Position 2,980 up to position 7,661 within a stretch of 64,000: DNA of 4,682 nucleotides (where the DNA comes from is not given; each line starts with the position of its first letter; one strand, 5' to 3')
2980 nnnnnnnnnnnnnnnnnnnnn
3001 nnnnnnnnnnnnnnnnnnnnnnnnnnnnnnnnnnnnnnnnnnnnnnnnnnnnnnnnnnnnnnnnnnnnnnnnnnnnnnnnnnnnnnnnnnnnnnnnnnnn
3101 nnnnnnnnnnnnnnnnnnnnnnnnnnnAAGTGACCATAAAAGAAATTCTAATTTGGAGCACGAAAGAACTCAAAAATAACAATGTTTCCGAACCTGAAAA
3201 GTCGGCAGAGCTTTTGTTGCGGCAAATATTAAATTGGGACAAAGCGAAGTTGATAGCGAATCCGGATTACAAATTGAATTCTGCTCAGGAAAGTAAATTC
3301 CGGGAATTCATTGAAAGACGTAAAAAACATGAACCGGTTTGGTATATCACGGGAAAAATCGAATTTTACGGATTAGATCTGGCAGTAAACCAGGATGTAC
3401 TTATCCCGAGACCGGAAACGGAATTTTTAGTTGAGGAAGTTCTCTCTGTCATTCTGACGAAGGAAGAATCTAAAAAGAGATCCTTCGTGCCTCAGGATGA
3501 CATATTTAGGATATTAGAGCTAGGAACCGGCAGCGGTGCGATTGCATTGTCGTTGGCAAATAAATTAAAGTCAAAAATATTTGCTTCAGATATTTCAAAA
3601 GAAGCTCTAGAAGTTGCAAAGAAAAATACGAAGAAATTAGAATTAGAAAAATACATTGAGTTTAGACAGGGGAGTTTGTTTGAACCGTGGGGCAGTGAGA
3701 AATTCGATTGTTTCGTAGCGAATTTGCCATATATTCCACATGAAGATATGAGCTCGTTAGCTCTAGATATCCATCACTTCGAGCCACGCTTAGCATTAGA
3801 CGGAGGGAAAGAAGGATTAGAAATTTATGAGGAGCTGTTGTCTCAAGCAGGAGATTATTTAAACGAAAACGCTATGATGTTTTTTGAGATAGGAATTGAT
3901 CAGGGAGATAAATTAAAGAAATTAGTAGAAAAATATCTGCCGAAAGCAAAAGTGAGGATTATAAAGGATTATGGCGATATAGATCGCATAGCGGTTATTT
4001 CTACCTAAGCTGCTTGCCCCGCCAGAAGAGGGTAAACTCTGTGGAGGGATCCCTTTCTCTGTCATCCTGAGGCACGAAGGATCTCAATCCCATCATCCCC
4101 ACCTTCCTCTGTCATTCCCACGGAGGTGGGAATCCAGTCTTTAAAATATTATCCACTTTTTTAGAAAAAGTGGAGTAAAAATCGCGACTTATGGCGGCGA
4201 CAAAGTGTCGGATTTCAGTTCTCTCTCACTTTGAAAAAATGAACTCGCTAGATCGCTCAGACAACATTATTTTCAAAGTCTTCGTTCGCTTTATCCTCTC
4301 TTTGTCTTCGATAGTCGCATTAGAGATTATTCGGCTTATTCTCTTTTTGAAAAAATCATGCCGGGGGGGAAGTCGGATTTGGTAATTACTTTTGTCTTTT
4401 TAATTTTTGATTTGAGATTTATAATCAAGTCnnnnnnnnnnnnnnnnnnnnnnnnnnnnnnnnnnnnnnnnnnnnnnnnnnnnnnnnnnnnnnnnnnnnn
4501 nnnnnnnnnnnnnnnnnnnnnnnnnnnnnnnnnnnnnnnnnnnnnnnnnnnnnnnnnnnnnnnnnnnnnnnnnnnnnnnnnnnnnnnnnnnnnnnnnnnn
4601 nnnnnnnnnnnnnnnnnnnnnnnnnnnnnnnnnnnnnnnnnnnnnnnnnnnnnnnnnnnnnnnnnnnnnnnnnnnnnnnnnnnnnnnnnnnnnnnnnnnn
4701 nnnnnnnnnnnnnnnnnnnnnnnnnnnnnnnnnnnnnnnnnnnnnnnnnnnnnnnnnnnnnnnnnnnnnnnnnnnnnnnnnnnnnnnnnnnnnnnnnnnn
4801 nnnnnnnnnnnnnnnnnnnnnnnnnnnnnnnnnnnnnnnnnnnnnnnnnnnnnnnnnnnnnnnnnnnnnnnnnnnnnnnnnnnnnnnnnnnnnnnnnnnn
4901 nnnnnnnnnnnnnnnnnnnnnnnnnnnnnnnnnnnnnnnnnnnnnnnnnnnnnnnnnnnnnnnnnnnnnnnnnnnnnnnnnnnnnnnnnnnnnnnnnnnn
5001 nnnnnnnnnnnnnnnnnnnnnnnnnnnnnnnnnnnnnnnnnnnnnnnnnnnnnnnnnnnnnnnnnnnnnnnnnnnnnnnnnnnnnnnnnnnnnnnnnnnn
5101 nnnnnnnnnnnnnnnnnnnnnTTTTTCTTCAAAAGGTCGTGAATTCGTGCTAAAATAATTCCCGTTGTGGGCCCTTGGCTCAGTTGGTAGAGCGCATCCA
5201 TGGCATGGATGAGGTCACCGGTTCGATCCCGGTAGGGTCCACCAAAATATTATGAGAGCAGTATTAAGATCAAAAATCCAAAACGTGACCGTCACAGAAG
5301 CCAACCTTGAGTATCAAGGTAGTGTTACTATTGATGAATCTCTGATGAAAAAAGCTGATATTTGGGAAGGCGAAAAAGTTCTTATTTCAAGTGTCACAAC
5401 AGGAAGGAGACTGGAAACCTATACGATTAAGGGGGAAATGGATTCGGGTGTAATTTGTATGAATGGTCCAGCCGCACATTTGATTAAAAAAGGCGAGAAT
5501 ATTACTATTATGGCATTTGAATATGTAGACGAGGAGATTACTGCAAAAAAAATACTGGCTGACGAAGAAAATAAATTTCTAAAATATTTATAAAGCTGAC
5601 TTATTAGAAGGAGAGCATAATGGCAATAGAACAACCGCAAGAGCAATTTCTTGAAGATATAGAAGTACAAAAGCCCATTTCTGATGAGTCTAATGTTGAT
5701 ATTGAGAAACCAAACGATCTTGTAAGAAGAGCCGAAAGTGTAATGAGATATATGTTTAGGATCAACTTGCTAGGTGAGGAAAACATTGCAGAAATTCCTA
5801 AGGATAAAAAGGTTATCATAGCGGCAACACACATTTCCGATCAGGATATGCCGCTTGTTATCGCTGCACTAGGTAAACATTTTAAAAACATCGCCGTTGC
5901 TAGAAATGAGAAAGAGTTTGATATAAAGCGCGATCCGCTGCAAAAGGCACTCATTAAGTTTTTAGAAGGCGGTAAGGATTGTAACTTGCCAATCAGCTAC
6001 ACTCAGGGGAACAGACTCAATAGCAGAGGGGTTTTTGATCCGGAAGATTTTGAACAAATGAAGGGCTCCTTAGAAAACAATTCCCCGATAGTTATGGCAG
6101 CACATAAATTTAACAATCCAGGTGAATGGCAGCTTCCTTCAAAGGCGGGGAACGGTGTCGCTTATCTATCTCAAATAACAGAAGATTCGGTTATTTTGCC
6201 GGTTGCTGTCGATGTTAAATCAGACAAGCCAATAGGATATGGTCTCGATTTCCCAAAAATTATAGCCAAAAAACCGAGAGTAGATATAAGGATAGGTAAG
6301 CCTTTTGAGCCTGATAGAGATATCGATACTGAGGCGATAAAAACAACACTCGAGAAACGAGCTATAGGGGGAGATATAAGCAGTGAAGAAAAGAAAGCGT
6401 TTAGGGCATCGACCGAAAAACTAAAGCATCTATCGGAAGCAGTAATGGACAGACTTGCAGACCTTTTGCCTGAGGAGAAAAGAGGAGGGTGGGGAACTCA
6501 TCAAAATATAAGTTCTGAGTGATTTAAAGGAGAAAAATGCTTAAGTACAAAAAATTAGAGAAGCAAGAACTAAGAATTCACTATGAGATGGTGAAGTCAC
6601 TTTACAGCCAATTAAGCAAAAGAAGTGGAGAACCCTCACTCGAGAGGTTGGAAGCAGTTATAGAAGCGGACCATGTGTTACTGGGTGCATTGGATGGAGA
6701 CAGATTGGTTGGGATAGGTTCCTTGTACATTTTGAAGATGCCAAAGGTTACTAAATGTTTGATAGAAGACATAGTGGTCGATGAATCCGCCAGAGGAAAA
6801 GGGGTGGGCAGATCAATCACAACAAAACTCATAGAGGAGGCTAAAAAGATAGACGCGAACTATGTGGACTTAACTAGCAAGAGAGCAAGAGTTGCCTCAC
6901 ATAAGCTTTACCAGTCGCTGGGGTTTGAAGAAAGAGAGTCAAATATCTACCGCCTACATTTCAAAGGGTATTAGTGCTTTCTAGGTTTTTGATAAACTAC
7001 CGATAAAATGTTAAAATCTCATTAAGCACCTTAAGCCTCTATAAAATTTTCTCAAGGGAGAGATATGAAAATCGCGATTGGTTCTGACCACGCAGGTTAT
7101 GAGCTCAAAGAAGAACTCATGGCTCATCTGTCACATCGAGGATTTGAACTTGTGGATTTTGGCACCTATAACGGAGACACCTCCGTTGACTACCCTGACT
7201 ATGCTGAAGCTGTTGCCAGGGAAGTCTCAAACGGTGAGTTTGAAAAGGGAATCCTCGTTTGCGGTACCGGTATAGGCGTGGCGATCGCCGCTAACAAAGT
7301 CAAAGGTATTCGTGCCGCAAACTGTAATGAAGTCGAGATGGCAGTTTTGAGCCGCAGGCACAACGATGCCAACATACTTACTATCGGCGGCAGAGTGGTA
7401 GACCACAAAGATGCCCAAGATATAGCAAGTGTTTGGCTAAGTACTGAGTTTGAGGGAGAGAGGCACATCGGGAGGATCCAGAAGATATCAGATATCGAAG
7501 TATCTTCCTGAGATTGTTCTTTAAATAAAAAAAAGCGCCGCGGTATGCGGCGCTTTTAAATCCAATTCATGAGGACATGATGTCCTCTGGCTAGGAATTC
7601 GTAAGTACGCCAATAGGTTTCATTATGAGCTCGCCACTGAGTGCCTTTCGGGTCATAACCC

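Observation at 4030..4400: Modular composite non-coding repeat family saturating intergenic space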

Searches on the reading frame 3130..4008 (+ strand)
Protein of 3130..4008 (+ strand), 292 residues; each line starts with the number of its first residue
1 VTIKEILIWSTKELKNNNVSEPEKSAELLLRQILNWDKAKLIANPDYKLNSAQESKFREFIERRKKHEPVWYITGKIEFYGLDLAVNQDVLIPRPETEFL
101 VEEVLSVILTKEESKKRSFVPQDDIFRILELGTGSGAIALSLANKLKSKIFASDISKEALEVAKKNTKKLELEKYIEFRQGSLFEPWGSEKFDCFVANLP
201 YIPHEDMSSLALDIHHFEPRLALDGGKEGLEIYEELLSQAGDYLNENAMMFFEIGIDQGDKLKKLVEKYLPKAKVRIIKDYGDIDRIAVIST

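Call 13: find_encoding_contigs(protein=window:3130-4008:+, flank=10000, max_places=6)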
Protein window:3130-4008:+ (292 aa): no gene with exactly this product is on record in the collection.

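Call 14: search_protein_families(library=pfam, proteins=[window:3130-4008:+])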
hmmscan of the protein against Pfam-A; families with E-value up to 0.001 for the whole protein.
window:3130-4008:+ (292 aa): 11 families
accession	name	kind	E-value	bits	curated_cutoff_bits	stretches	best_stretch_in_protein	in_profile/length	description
PF17827.6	PrmC_N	-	1.2e-21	77.5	23.4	1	5-75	1-71/71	PrmC N-terminal domain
PF13847.12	Methyltransf_31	-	4.3e-12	46.4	27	1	127-198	6-81/145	Methyltransferase domain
PF13649.12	Methyltransf_25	-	2.3e-11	44.7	27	1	128-211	1-86/97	Methyltransferase domain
PF05175.20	MTS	-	2.3e-11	44.1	23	1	127-205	34-112/170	Methyltransferase small domain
PF08241.18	Methyltransf_11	-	3.8e-09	37.5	21.2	1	129-198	1-67/95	Methyltransferase domain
PF06325.19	PrmA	-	1.7e-06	28.2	22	1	127-199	164-234/296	Ribosomal protein L11 methyltransferase (PrmA)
PF08242.18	Methyltransf_12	-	3.7e-06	28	30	1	129-198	1-72/98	Methyltransferase domain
PF12847.13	Methyltransf_18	-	2.5e-05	24.7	27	1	120-196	12-87/151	Methyltransferase domain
PF01170.24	UPF0020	-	7.9e-05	22.9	22.3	1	145-201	74-131/197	RMKL-like, methyltransferase domain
PF10294.15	Methyltransf_16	-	0.00041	20.6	21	1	122-178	44-102/174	Lysine methyltransferase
PF01596.23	Methyltransf_3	-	0.00069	19.4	22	0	127-182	47-104/204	O-methyltransferase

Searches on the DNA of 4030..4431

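Call 65: search_rna_families(source=window, start=4030, end=4431, threshold=evalue, max_evalue=10)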
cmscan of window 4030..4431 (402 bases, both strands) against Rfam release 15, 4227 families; matches with E-value up to 10: 4.
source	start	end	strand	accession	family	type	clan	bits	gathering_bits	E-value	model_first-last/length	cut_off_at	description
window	4078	4192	+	RF02748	FtrB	Gene; sRNA;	-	17.2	66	2.8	1-115/115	no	Francisella sRNA B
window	4199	4431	+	RF01272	snR86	Gene; snRNA; snoRNA; HACA-box;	CL00037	16.6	120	0.028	1-246/1008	3'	Small nucleolar RNA snR86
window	4392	4431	+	RF03956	mir-737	Gene; miRNA;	-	16.4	60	8.7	1-46/63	3'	mir-737 microRNA precursor family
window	4341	4431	+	RF02777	OppA_thermometer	Cis-reg; thermoregulator;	-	9.4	290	3.4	1-153/304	3'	OppA 5' UTR thermometer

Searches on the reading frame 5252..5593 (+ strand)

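Call 88: search_protein_families(library=pfam, proteins=[window:5252-5593:+], max_evalue=0.0001)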
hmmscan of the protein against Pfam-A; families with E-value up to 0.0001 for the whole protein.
window:5252-5593:+ (113 aa): 1 family
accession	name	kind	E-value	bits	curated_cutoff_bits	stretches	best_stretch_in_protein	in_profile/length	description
PF02261.22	Asp_decarbox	-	4.6e-38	130.1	25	1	2-108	3-113/115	Aspartate decarboxylase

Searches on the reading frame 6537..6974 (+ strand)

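Call 88: search_protein_families(library=pfam, proteins=[window:6537-6974:+], max_evalue=0.0001)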
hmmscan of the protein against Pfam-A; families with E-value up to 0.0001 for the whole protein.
window:6537-6974:+ (145 aa): 4 families
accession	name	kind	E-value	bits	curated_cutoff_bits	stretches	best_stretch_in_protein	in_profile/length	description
PF00583.31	Acetyltransf_1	-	1.6e-14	54.6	20.7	1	37-130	24-116/116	Acetyltransferase (GNAT) family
PF13508.13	Acetyltransf_7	-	6.3e-11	42.9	27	1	48-132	5-84/84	Acetyltransferase (GNAT) domain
PF13673.13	Acetyltransf_10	-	5.4e-10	39.8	23.6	1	36-138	20-115/128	Acetyltransferase (GNAT) domain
PF08445.16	FR47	-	8.5e-05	22.9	22.1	0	76-136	24-83/86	FR47-like protein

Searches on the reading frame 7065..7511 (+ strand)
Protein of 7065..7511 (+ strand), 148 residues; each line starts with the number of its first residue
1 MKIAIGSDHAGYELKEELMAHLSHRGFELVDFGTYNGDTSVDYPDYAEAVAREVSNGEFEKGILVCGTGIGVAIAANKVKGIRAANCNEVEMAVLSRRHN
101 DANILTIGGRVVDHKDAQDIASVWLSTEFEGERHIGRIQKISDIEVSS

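Call 88: search_protein_families(library=pfam, proteins=[window:7065-7511:+], max_evalue=0.0001)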
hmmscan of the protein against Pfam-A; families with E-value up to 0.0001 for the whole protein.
window:7065-7511:+ (148 aa): 1 family
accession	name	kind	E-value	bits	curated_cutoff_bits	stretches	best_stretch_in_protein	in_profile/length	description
PF02502.23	LacAB_rpiB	-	6e-59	198.4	24.7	1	3-141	1-138/138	Ribose/Galactose Isomerase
